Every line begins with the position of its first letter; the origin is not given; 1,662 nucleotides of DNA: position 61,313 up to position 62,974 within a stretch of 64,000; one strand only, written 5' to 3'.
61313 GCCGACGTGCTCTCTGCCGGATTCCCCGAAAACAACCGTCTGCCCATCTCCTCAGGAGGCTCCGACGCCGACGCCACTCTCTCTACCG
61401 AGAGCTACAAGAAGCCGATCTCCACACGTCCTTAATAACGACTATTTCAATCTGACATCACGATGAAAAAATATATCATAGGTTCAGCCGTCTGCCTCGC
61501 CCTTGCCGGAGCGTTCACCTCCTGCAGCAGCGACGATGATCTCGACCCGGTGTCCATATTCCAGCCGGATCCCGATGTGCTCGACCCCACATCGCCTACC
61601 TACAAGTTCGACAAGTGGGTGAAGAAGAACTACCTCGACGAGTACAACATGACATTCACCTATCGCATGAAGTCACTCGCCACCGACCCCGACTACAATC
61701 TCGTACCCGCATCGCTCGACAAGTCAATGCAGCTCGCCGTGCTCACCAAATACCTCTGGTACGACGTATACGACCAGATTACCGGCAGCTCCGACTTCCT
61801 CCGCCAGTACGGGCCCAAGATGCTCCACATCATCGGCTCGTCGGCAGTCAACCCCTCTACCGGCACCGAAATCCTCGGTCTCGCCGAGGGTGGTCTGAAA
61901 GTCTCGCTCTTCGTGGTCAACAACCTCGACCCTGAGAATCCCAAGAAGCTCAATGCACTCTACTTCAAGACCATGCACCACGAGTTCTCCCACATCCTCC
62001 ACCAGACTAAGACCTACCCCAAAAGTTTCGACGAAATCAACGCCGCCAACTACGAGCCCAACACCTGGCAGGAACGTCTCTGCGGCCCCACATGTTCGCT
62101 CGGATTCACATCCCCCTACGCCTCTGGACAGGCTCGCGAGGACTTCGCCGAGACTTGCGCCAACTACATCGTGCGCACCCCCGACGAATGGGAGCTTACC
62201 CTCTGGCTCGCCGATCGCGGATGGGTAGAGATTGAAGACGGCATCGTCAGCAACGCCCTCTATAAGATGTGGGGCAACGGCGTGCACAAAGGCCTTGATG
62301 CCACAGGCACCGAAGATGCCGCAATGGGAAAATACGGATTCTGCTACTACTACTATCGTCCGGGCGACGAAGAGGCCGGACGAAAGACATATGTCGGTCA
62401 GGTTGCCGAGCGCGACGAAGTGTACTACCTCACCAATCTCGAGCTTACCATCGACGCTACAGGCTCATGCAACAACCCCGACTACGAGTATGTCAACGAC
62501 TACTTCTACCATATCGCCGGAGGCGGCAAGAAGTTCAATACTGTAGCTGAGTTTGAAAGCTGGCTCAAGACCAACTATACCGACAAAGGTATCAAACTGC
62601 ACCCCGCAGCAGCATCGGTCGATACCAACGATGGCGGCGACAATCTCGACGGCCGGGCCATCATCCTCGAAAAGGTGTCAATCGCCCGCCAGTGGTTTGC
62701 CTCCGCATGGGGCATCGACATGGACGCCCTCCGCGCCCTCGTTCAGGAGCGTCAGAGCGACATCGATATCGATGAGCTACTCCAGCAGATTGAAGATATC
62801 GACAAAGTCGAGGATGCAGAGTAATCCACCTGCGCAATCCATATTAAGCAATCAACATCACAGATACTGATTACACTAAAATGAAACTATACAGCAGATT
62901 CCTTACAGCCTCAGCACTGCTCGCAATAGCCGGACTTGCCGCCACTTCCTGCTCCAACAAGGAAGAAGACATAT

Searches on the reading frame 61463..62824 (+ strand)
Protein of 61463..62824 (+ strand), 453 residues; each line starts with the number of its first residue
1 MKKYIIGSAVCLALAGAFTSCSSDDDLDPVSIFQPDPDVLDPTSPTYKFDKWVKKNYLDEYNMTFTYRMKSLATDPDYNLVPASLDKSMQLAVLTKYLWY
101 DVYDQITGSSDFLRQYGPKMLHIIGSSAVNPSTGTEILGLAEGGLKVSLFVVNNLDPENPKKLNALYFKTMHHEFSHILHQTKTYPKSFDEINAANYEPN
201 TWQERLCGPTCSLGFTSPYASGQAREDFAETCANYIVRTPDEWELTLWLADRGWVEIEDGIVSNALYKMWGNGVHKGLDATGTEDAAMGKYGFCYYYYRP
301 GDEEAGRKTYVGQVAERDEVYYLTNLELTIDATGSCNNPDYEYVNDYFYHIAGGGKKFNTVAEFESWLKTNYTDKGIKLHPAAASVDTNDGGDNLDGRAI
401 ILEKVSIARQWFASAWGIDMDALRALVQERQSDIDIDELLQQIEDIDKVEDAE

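Call 65: search_protein_families(library=pfam, proteins=[window:61463-62824:+], max_evalue=0.00001)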
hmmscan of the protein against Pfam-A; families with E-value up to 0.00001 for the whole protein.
window:61463-62824:+ (453 aa): 1 family
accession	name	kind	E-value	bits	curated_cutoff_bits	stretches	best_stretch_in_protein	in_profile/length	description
PF15890.11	Peptidase_Mx1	-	4.3e-72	242.8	25.6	1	45-247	4-204/240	Putative zinc-binding metallo-peptidase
